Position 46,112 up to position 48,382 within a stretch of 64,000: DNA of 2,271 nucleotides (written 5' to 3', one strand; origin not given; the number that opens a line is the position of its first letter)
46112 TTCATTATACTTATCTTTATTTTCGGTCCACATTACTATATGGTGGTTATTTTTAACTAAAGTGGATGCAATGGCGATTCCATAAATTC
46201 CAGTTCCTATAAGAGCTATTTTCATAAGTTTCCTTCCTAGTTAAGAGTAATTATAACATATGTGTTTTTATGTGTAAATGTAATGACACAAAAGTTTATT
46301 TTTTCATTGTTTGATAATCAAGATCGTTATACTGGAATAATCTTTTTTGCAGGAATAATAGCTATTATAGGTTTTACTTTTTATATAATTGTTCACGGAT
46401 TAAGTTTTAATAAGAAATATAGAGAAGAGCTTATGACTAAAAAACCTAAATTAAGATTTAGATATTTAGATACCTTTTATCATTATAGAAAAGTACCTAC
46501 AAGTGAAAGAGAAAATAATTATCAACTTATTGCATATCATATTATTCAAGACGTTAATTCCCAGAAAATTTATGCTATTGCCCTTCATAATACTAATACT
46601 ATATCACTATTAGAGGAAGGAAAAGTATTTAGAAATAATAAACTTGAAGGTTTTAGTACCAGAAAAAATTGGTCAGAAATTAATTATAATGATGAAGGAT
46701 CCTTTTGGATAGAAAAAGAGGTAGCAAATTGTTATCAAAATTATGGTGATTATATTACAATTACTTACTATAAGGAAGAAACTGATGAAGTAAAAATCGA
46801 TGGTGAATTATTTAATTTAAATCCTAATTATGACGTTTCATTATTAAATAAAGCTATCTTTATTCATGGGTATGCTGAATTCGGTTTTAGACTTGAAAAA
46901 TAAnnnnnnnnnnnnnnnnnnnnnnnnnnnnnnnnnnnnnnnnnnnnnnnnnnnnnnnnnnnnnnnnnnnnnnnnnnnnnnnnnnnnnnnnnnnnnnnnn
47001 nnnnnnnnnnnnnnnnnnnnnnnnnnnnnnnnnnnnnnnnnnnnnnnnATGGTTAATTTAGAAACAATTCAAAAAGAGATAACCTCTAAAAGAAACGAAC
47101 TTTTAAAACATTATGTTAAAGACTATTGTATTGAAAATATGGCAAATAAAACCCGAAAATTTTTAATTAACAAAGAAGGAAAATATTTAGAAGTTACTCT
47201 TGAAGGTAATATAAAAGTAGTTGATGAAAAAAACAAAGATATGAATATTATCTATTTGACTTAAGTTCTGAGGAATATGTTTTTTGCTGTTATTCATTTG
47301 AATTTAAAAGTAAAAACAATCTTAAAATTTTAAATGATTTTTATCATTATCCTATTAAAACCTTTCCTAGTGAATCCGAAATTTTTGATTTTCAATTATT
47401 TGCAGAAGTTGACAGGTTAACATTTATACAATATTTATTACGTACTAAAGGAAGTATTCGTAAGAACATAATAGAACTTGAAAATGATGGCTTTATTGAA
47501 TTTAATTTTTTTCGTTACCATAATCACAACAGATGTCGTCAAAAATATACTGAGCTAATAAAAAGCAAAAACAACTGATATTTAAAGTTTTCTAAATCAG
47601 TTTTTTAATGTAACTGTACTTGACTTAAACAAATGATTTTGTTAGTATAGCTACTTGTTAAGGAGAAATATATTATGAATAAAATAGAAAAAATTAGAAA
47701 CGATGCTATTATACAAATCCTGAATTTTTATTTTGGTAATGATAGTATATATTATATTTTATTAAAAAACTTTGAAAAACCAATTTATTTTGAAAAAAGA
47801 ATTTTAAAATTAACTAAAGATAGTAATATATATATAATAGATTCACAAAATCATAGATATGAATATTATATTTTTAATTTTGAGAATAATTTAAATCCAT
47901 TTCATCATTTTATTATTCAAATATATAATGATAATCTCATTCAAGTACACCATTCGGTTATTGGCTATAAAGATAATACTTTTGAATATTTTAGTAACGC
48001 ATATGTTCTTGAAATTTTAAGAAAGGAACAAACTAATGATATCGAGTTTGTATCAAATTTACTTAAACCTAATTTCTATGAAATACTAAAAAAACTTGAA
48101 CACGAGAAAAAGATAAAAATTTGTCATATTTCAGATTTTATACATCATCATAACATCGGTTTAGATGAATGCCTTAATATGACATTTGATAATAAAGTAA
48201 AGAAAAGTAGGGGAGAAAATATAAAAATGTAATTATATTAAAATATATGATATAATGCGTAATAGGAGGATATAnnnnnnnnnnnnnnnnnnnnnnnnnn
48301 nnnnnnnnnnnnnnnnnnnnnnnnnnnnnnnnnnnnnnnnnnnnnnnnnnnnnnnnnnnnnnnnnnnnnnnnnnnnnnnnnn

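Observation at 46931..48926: Four-copy promoter + 13-bp-stem hairpin RNA + U-tract element: an undescribed sibling sRNA or attenuator family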

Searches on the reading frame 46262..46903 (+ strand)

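Call 16: search_protein_families(library=pfam, proteins=[window:46262-46903:+], max_evalue=0.01)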
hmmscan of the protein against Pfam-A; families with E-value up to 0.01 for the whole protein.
window:46262-46903:+ (213 aa): 0 families

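Call 38: search_protein_families(library=ncbifam, proteins=[window:46262-46903:+], max_evalue=0.01)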
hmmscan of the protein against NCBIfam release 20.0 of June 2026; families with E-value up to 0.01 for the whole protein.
window:46262-46903:+ (213 aa): 0 families

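Call 39: search_protein_families(library=phrogs, proteins=[window:46262-46903:+], max_evalue=0.01)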
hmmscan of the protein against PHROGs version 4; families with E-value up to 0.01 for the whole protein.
window:46262-46903:+ (213 aa): 1 family
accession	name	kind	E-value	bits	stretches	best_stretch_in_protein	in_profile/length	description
phrog_9350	-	unknown function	0.0067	17.4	1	3-65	30-92/118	-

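Call 83: search_protein_families(library=padloc, proteins=[window:46262-46903:+], max_evalue=0.1)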
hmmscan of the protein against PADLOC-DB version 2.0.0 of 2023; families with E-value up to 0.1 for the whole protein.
window:46262-46903:+ (213 aa): 0 families

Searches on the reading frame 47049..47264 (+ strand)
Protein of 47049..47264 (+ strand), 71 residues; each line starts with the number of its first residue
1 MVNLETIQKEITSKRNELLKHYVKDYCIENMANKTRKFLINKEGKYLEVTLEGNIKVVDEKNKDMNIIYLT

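Call 16: search_protein_families(library=pfam, proteins=[window:47049-47264:+], max_evalue=0.01)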
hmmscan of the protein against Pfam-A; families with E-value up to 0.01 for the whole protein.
window:47049-47264:+ (71 aa): 1 family
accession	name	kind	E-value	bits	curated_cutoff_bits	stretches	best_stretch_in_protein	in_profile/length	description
PF10909.13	DUF2682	-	0.0095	16.5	33.3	1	10-69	10-68/88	Protein of unknown function (DUF2682)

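Call 38: search_protein_families(library=ncbifam, proteins=[window:47049-47264:+], max_evalue=0.01)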
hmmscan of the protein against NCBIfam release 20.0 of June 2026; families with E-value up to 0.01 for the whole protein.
window:47049-47264:+ (71 aa): 0 families

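Call 39: search_protein_families(library=phrogs, proteins=[window:47049-47264:+], max_evalue=0.01)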
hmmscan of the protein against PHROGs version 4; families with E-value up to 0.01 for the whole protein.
window:47049-47264:+ (71 aa): 0 families

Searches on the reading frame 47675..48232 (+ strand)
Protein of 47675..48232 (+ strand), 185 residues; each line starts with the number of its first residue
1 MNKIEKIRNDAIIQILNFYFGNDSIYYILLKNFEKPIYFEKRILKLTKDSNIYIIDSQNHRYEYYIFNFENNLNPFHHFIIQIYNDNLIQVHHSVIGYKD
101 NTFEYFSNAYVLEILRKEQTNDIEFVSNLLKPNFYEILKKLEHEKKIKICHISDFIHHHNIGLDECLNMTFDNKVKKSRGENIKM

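Call 16: search_protein_families(library=pfam, proteins=[window:47675-48232:+], max_evalue=0.01)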
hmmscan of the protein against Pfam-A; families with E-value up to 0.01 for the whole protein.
window:47675-48232:+ (185 aa): 0 families

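Call 38: search_protein_families(library=ncbifam, proteins=[window:47675-48232:+], max_evalue=0.01)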
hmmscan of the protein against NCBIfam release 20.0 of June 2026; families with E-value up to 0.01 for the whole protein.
window:47675-48232:+ (185 aa): 0 families

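Call 39: search_protein_families(library=phrogs, proteins=[window:47675-48232:+], max_evalue=0.01)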
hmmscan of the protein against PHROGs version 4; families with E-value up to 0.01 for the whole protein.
window:47675-48232:+ (185 aa): 0 families

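Call 49: find_homologous_proteins(query=window:47675-48232:+)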
Query window:47675-48232:+ (185 aa): 1 proteins with E <= 0.001 among 132 candidates.
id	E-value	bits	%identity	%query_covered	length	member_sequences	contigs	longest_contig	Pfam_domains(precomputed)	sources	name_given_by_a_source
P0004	1.6e-114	398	99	100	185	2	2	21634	-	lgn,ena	-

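Call 50: find_encoding_contigs(protein=P0004, flank=10000, max_places=10)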
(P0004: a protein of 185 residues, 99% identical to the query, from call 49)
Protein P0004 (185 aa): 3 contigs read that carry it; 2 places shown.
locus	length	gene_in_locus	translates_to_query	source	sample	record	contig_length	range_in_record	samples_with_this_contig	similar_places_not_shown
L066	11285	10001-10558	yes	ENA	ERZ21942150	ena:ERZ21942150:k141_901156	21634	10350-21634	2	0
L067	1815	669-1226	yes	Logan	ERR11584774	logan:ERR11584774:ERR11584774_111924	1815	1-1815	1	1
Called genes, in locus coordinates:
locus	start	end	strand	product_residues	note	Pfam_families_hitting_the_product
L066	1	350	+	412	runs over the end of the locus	PF13393:tRNA-synt_His, PF00152:tRNA-synt_2 (faint), PF00587:tRNA-synt_2b, PF03129:HGTP_anticodon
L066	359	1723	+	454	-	PF01336:tRNA_anti-codon, PF00152:tRNA-synt_2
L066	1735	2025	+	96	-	-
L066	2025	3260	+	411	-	PF01425:Amidase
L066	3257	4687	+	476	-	PF02934:GatB_N, PF02637:GatB_Yqey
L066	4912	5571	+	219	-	PF00899:ThiF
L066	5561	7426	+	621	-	PF13292:DXP_synthase_N, PF02779:Transket_pyr, PF02780:Transketolase_C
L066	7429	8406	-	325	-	PF01210:NAD_Gly3P_dh_N, PF02558:ApbA, PF03446:NAD_binding_2 (faint), PF03807:F420_oxidored, PF07479:NAD_Gly3P_dh_C, PF20618:GPD_NAD_C_bact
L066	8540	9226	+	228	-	-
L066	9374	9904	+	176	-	-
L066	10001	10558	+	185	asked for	-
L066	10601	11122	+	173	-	-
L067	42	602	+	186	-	-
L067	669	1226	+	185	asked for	-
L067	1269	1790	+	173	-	-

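Call 83: search_protein_families(library=padloc, proteins=[L066:9374-9904:+, window:47675-48232:+], max_evalue=0.1)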
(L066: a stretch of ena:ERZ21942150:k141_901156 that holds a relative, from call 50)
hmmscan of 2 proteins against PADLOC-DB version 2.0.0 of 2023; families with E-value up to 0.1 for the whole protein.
L066:9374-9904:+ (176 aa): 0 families

window:47675-48232:+ (185 aa): 0 families

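Call 84: search_protein_families(library=pfam, proteins=[L066:9374-9904:+, L066:8540-9226:+], max_evalue=0.1)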
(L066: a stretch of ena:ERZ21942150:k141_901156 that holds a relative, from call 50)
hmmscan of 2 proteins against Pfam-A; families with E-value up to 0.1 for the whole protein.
L066:9374-9904:+ (176 aa): 0 families

L066:8540-9226:+ (228 aa): 2 families
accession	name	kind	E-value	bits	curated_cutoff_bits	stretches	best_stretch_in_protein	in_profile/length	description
PF15061.11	DUF4538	-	0.035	14.3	27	1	42-71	8-38/57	Domain of unknown function (DUF4538)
PF06977.17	SdiA-regulated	-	0.036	13.7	21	1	112-169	31-85/249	SdiA-regulated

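Call 85: search_solved_structures(query=L066:9374-9904:+, max_evalue=10)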
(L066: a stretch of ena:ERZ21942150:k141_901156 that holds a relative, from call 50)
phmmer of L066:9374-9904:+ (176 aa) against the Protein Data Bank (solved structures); distinct sequences matched with E-value up to 10: 5.
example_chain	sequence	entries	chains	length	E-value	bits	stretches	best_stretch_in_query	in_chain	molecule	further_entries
2vr3_A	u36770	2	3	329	0.79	12.9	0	31-72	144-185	CLUMPING FACTOR A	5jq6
1n67_A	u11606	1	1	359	1.3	12.2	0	31-72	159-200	Clumping Factor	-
4meb_A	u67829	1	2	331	1.4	12.1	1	39-121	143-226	Predicted protein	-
4mea_A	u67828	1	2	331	1.6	11.9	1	39-121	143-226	Predicted protein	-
7f44_A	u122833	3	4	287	2.1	11.5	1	11-62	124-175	Enoyl-[acyl-carrier-protein] reductase [NADH]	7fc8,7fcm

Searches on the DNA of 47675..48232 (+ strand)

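Call 89: search_dna_similar(query=L066:11146-11285:+, collection=plasmids, mode=distant, max_evalue=0.01, max_rows=5)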
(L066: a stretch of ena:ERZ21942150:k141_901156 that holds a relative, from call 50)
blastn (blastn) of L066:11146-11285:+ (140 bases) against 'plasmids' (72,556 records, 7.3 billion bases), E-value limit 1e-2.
No match.
